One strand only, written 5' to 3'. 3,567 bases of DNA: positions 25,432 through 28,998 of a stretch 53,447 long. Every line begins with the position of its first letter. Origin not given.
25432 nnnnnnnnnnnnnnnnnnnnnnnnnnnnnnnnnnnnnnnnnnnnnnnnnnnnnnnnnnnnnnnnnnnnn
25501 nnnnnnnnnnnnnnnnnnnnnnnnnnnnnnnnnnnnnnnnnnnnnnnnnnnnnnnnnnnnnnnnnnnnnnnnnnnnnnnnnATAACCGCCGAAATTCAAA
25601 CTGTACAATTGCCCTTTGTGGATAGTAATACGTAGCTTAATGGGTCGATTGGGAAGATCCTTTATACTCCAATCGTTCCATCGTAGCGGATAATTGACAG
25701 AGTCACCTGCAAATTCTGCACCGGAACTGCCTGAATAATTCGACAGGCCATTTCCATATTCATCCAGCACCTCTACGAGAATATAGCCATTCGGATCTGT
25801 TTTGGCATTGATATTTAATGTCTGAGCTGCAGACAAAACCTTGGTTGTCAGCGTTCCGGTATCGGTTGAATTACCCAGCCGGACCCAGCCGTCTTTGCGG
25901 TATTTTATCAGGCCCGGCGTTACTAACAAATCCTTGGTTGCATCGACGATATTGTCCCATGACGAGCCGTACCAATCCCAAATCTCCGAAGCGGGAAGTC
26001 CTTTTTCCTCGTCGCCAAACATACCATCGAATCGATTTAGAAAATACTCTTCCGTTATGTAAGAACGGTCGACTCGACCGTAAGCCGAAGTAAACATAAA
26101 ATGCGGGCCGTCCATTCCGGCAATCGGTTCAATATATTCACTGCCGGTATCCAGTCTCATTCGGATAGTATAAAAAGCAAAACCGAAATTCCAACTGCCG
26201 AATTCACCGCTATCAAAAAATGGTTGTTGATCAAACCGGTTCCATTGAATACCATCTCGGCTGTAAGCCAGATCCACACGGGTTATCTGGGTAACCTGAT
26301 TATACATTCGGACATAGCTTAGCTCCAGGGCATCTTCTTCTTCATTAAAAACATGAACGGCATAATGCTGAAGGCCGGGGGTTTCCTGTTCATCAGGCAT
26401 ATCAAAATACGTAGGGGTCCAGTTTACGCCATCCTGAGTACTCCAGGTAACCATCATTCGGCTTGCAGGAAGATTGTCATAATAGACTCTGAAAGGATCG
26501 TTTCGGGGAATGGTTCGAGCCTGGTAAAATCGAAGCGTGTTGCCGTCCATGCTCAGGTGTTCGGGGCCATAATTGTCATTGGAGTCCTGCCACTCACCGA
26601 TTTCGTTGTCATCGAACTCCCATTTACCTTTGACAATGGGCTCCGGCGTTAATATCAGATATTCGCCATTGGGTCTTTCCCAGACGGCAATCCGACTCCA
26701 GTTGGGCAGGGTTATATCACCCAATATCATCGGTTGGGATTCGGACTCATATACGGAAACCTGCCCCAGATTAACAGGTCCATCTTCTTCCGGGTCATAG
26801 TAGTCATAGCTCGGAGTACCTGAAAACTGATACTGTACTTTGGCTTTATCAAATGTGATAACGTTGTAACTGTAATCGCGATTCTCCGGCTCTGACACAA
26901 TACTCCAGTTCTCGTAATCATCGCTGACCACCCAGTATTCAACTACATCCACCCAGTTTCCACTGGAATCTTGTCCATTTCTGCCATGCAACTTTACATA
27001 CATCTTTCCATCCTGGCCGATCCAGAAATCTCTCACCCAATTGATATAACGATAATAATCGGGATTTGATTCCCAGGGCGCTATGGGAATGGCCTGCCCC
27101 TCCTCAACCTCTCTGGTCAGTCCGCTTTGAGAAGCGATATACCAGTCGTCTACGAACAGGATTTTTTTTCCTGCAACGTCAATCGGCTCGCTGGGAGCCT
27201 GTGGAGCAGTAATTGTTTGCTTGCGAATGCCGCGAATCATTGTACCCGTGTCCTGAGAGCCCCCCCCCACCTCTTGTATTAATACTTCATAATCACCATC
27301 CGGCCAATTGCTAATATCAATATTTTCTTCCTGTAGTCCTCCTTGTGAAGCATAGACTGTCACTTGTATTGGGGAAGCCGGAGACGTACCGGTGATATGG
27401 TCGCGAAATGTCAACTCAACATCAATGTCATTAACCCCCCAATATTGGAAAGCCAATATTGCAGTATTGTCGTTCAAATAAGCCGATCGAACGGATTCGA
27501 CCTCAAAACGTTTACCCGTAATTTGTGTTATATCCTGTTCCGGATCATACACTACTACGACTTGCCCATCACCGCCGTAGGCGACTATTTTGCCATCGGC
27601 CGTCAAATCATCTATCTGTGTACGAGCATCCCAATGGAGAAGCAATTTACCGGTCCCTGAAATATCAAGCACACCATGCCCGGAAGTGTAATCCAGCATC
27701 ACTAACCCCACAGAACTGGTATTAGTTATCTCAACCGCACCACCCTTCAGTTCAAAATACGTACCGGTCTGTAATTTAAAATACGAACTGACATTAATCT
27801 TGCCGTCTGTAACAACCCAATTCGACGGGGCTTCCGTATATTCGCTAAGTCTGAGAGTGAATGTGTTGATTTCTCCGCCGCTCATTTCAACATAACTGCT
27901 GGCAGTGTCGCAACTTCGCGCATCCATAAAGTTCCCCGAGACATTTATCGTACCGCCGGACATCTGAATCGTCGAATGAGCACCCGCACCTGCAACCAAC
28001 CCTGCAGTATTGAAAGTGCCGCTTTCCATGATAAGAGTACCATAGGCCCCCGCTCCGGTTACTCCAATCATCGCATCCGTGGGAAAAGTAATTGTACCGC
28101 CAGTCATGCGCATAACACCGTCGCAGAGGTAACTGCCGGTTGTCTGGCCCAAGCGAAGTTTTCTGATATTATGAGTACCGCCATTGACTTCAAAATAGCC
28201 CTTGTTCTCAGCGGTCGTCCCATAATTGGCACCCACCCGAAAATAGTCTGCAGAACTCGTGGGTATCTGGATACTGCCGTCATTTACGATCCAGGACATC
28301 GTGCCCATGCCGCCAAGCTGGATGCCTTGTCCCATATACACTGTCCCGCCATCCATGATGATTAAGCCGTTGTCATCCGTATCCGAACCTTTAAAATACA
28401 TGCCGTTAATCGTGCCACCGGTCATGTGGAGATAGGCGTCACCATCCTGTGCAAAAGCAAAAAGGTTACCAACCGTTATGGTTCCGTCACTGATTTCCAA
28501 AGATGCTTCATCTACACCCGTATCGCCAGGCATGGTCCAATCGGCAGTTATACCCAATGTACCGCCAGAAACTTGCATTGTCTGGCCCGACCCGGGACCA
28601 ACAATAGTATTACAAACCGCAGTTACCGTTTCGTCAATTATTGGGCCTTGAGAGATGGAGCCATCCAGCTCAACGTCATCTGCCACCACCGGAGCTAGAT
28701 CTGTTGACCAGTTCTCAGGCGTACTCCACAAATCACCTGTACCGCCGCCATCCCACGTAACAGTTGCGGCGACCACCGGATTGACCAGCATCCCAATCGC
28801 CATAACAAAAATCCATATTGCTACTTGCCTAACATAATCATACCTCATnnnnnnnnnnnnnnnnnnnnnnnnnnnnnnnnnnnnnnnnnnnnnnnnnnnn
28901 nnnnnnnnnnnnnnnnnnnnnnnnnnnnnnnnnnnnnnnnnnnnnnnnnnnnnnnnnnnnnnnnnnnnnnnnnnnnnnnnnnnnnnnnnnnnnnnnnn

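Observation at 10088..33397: Four exported proteins form a complete 2x2 head/tail domain-swap matrix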

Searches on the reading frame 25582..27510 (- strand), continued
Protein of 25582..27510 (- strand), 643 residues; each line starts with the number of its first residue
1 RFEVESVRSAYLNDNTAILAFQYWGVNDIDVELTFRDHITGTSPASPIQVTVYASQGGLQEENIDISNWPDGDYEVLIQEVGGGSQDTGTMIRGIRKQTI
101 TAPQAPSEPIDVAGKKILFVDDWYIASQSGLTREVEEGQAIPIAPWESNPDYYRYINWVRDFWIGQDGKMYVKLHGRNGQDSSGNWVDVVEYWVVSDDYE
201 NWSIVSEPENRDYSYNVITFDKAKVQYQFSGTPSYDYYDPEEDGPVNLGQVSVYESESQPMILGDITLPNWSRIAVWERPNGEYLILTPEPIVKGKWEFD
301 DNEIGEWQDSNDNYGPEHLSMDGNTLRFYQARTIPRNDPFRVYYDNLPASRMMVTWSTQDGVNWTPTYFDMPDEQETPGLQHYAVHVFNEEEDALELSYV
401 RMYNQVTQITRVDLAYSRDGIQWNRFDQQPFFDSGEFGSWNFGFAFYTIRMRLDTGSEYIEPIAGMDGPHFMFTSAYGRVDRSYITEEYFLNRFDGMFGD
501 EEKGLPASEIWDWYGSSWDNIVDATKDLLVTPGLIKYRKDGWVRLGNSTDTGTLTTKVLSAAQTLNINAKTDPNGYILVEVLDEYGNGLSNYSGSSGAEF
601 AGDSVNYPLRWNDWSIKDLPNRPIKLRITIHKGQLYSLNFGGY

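Call 67: find_related_loci(query=A4, collection=genome_contigs, flank=4000)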
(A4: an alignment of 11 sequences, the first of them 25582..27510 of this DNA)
Query A4 (643 aa) in genome_contigs; peptide patterns used: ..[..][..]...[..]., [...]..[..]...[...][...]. (x = any residue, [..] = any of these).
599 stretches matched a pattern (row limit reached: there are more); 3 encode a relative of the query (tblastn E <= 1e-3); 3 distinct loci.
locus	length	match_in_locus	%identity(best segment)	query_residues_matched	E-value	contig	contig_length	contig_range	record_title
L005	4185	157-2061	42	1-642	7e-167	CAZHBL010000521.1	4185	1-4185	MAG TPA_asm: uncultured Pirellulales bacterium isolate SRP185410_co2_165 genome assembly, contig: NODE_33314_length_4185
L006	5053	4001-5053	42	2-358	2e-80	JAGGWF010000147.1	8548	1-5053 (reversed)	MAG: Planctomycetota bacterium isolate AUK119 PB_MBMC_073_c_000000000383, whole genome shotgun sequence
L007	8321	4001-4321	30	533-638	6e-9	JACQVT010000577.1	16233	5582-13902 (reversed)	MAG: Planctomycetota bacterium isolate NC_groundwater_1470_Ag_S-0.65um_67_16 S_p65_S5_coassembly_k141_3501468, whole gen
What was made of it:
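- Tried and rejected: With a narrower alignment it found only three Planctomycetota loci in the GTDB genomes (call 67).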

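Call 84: list_cluster_members(proteins=[P0122, P0123, P0125, P0126, P0128, P0130, P0131, P0133, P0141, P0121])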
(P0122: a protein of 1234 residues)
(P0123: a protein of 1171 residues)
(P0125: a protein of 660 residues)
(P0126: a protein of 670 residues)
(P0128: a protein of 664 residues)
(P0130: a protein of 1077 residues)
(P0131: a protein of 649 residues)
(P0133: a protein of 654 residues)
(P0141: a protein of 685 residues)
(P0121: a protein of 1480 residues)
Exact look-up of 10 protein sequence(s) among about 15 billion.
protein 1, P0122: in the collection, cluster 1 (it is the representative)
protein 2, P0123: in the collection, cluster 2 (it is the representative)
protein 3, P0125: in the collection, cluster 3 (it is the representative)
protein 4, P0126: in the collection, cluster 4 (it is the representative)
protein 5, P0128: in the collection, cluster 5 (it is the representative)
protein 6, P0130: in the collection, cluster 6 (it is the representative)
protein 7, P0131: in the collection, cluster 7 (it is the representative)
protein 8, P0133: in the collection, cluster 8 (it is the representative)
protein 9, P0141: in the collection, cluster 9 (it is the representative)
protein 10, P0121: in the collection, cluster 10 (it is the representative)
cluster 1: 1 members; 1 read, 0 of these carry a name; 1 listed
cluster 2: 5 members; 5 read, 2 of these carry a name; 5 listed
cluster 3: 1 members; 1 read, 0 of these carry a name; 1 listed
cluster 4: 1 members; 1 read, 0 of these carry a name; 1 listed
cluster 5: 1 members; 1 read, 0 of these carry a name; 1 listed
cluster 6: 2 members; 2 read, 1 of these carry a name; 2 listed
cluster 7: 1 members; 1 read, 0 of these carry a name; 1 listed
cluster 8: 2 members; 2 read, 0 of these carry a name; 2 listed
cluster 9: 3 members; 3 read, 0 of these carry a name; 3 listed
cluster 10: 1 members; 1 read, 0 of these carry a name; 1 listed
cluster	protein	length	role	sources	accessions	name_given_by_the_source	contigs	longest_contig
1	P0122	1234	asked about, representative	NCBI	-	-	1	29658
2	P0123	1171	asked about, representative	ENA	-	-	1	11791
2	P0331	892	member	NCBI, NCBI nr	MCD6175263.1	MAG: beta-N-acetylglucosaminidase domain-containing protein, partial [Planctomycetes ... | beta-N-acetylglucosaminidase domain-containing protein [Planctomycetota bacterium]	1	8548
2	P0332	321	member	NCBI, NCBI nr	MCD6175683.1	MAG: hypothetical protein J7K65_07975, partial [Planctomycetes bacterium] | hypothetical protein [Planctomycetota bacterium]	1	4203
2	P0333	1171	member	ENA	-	-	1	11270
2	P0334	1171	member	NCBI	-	-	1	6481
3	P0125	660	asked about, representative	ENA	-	-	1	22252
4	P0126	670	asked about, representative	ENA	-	-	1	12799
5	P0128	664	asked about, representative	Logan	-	-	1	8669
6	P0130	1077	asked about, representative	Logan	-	-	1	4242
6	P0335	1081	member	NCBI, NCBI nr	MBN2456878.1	MAG: DNRLRE domain-containing protein [Sedimentisphaerales bacterium] | DNRLRE domain-containing protein [Sedimentisphaerales bacterium]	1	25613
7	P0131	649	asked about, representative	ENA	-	-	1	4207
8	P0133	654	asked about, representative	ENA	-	-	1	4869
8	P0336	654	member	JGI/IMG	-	-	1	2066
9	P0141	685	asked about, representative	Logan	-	-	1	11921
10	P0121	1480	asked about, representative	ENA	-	-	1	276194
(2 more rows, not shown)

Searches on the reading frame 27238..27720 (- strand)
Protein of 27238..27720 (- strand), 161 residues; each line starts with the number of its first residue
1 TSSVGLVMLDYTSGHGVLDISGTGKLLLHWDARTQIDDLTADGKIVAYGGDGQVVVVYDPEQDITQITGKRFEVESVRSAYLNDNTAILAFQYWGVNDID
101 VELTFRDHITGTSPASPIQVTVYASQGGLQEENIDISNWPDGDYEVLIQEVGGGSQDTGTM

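Call 79: find_related_loci(query=window:27238-27720:-, collection=metagenome_contigs, flank=5000)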
Query window:27238-27720:- (161 aa) in metagenome_contigs; peptide patterns used: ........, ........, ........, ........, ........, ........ (x = any residue, [..] = any of these).
113 stretches matched a pattern; 2 encode a relative of the query (tblastn E <= 1e-3); 2 distinct loci.
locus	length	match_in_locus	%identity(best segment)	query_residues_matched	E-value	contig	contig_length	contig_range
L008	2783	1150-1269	38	120-159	5e-6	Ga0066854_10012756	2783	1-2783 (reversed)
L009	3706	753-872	38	120-159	6e-6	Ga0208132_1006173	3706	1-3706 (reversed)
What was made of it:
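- Tried and rejected: A scan of JGI metagenomes with the P3 junction peptide found no B-L relative (call 79).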

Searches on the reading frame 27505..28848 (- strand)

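Call 75: search_protein_families(library=ncbifam, proteins=[window:27505-28848:-], max_evalue=10)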
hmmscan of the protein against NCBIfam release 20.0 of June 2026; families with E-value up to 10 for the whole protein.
window:27505-28848:- (448 aa): 1 family
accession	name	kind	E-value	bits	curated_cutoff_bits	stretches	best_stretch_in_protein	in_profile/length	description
NF052363.1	FimG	equivalog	0.031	14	220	1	204-247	83-125/166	type 1 fimbrial minor subunit FimG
